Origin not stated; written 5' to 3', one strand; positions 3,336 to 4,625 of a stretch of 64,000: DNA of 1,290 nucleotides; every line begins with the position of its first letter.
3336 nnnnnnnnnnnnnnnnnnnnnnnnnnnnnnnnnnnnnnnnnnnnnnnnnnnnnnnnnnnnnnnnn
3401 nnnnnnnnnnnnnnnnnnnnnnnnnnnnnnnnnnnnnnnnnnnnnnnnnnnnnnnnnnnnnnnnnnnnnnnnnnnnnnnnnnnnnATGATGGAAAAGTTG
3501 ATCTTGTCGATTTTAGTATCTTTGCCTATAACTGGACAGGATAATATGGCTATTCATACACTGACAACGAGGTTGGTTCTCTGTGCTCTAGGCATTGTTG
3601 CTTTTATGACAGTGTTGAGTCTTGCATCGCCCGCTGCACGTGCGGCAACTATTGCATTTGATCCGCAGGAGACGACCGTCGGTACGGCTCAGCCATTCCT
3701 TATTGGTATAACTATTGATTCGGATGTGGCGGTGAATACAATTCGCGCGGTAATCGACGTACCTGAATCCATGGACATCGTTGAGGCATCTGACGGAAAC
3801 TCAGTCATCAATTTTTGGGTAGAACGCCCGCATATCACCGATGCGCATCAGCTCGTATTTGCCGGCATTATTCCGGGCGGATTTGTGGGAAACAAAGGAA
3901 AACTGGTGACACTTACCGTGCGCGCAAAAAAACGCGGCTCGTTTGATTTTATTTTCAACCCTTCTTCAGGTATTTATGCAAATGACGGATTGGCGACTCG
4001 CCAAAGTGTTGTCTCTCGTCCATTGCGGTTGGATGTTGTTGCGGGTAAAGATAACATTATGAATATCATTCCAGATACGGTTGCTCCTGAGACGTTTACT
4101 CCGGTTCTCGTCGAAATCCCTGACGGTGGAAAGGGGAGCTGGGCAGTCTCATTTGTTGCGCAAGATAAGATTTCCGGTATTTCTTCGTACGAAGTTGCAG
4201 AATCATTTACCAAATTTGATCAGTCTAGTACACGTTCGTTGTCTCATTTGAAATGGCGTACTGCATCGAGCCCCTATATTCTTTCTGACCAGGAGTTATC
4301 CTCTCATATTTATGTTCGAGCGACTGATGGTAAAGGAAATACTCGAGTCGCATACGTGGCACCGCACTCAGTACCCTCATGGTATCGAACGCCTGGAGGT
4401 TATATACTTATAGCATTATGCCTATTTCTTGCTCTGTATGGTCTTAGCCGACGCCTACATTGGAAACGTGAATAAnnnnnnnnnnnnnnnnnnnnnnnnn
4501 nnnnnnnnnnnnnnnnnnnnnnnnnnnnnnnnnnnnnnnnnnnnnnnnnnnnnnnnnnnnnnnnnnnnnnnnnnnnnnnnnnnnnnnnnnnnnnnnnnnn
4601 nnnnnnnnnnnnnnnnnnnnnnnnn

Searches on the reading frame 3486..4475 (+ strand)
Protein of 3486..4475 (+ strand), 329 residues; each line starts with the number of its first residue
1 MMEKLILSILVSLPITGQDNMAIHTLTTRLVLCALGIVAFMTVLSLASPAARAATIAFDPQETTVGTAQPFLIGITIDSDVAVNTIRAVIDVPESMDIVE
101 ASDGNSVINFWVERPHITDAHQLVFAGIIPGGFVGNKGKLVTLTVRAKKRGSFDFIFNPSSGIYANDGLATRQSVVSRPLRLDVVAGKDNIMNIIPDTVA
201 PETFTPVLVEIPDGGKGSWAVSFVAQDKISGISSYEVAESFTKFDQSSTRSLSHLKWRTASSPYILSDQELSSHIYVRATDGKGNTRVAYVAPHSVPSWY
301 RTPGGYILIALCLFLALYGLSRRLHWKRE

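Call 77: search_protein_families(library=pfam, proteins=[window:3486-4475:+], max_evalue=0.0001)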
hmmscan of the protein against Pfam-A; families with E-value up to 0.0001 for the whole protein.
window:3486-4475:+ (329 aa): 0 families

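Call 83: search_protein_families(library=pfam, proteins=[window:3486-4472:+], max_evalue=0.1)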
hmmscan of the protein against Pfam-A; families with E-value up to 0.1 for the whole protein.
window:3486-4472:+ (329 aa): 1 family
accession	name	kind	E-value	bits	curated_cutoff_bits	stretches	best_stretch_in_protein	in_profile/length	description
PF14316.11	DUF4381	-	0.093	13.5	27.2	0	291-328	7-44/145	Domain of unknown function (DUF4381)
